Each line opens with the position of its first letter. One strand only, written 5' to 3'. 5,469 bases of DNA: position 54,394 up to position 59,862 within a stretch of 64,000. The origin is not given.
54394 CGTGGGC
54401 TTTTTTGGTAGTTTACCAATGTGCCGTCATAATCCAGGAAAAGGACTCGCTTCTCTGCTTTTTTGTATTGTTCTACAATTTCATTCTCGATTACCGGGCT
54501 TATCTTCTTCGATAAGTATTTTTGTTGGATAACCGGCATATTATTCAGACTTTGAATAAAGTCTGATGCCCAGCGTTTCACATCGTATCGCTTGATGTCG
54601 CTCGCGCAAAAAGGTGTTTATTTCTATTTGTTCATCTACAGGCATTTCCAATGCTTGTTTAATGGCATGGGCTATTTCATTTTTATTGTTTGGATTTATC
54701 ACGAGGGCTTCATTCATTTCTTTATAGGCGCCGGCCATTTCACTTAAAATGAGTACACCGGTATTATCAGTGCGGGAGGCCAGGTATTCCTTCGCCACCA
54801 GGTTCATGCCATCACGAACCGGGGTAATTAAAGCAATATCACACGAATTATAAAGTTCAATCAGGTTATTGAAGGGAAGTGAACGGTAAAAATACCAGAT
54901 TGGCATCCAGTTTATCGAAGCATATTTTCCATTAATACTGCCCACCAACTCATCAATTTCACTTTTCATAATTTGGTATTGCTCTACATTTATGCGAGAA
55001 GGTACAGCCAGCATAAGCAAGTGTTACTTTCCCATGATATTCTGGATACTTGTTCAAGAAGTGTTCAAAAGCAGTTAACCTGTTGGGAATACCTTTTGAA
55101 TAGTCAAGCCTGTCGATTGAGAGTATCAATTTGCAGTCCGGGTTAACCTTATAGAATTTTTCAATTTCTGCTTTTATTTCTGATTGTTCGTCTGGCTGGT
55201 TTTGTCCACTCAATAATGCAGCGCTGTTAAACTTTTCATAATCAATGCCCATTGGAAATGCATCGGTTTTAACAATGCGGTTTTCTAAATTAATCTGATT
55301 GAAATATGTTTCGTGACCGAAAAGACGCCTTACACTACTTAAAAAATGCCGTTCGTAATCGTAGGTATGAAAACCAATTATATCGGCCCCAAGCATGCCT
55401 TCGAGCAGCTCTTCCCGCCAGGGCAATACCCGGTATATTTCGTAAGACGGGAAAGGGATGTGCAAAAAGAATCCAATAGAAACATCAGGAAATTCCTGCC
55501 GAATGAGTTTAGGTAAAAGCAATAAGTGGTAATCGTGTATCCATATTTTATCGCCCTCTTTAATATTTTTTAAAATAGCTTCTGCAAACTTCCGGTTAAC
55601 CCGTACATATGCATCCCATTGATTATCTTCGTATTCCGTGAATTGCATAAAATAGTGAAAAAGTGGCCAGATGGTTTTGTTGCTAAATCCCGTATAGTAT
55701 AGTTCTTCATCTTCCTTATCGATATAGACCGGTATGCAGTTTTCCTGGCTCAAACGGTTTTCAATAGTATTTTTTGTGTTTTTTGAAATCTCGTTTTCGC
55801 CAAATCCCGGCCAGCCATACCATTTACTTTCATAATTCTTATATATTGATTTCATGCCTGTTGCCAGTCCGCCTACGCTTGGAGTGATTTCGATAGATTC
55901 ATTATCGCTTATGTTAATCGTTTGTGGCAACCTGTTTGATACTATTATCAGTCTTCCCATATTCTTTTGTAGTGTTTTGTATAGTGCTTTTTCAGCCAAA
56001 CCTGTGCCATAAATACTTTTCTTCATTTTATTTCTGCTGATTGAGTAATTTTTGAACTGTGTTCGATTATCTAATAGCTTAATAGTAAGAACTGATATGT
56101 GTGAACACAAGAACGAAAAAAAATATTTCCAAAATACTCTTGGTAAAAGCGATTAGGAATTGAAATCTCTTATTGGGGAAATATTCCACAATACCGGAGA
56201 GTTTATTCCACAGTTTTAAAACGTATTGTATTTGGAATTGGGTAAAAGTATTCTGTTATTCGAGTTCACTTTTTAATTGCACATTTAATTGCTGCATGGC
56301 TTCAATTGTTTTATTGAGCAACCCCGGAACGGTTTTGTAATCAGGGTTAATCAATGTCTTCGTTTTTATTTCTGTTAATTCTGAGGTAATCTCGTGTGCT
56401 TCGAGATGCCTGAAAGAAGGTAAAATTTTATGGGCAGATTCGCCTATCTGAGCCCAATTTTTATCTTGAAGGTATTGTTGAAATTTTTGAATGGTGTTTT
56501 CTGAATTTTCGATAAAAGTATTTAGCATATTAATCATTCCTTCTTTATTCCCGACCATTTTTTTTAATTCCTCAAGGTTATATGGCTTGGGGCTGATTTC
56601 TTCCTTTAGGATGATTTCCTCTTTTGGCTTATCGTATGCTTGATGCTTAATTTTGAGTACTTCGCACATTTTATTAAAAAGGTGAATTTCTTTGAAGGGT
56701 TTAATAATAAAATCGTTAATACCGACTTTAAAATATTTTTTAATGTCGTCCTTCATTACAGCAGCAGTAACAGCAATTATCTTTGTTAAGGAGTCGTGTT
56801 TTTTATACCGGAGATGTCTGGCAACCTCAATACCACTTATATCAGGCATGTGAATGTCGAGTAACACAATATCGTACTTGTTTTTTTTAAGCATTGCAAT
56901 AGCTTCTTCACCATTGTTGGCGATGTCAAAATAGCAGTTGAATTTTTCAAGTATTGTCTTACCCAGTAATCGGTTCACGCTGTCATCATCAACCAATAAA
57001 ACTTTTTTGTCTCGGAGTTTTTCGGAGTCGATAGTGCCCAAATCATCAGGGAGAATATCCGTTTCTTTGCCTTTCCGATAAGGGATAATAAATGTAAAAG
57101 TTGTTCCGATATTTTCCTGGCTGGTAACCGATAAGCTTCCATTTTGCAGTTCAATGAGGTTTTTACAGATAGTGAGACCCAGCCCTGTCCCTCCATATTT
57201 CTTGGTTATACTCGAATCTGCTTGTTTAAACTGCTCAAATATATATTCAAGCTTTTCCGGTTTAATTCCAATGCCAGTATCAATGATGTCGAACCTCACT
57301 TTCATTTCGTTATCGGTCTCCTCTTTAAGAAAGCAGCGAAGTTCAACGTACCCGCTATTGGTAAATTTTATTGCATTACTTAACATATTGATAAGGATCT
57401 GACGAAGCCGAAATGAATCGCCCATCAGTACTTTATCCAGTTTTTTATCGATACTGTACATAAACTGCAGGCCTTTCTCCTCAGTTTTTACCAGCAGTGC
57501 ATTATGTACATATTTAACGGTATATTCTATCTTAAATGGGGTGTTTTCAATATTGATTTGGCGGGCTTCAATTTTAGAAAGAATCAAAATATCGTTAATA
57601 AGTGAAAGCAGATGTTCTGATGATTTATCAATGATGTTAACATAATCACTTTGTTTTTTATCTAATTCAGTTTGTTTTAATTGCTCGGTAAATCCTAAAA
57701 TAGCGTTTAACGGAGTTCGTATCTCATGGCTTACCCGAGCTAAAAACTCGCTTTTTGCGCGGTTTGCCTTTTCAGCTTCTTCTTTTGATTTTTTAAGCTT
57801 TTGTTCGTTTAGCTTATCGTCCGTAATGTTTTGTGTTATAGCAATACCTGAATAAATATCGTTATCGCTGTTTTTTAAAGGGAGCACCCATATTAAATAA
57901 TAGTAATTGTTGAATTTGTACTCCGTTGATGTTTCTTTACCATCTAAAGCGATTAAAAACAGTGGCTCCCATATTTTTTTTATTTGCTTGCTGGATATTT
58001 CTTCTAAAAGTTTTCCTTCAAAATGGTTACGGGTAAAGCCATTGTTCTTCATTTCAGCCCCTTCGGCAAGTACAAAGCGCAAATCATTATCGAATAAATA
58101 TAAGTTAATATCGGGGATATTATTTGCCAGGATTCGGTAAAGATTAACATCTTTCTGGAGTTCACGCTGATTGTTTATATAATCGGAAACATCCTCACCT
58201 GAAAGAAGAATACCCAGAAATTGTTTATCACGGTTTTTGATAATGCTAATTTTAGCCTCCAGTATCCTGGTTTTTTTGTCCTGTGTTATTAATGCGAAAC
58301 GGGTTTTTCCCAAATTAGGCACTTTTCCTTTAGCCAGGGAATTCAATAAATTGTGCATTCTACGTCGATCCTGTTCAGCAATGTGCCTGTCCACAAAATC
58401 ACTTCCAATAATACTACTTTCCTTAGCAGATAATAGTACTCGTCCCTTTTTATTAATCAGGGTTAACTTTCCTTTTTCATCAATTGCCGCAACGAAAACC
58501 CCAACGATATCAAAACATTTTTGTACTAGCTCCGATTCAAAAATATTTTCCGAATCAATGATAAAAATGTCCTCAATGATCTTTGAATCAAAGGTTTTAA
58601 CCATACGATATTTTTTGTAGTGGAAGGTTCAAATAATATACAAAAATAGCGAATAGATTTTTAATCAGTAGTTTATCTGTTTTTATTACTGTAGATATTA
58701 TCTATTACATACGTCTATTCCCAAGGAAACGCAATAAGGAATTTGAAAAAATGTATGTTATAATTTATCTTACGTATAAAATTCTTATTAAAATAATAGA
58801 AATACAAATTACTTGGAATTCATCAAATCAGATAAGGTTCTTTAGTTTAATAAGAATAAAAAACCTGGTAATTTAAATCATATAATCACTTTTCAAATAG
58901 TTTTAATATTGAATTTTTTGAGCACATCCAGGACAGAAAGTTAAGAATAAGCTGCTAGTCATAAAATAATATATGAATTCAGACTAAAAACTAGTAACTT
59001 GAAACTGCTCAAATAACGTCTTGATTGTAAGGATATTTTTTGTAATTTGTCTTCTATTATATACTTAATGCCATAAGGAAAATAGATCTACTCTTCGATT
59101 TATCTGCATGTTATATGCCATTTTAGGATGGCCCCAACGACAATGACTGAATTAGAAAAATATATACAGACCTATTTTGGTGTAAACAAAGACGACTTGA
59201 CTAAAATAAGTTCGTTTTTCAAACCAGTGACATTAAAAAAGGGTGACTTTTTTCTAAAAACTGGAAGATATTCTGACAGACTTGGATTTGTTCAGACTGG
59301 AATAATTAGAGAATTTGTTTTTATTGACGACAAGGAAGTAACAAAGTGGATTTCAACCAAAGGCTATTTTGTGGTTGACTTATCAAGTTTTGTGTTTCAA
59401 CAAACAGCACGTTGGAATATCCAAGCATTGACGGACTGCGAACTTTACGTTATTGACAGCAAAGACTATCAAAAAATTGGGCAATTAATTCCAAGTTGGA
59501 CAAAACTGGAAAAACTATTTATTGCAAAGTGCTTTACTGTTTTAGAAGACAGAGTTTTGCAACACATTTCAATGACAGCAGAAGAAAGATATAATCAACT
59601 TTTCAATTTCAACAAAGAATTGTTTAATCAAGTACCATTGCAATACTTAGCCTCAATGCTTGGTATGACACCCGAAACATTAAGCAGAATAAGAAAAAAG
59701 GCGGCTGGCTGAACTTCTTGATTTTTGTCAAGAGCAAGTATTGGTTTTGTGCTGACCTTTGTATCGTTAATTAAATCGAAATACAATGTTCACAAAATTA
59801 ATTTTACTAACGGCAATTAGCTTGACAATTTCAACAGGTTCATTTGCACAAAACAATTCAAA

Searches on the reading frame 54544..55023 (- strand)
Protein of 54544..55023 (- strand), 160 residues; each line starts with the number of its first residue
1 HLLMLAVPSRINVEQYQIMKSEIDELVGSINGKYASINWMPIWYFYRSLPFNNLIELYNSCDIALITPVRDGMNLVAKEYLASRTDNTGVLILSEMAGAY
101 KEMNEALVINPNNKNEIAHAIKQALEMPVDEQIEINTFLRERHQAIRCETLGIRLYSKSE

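Call 6: search_protein_families(library=pfam, proteins=[window:54544-55023:-], max_evalue=0.01)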
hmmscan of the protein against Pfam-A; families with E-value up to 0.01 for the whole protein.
window:54544-55023:- (160 aa): 3 families
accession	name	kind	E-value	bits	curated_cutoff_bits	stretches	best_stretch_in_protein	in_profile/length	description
PF00982.27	Glyco_transf_20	-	1.9e-44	152.6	32.5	1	2-135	313-447/473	Glycosyltransferase family 20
PF00534.26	Glycos_transf_1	-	0.00054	20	26.4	1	46-128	78-159/172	Glycosyl transferases group 1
PF13692.12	Glyco_trans_1_4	-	0.0023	18.6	27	1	52-126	68-141/142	Glycosyl transferases group 1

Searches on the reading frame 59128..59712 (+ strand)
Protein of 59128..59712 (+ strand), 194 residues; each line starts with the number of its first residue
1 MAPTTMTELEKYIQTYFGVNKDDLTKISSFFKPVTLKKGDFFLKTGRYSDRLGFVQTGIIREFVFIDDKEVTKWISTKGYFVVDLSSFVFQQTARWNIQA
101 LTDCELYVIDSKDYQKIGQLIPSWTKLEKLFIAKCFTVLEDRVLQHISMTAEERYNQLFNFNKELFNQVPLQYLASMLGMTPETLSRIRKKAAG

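Call 58: search_protein_families(library=pfam, proteins=[window:59128-59712:+], max_evalue=0.001)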
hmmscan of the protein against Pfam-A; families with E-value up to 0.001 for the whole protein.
window:59128-59712:+ (194 aa): 1 family
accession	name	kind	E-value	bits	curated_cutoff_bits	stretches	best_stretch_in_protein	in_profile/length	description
PF00027.35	cNMP_binding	-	4e-09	36.8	27.5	1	34-117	2-85/89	Cyclic nucleotide-binding domain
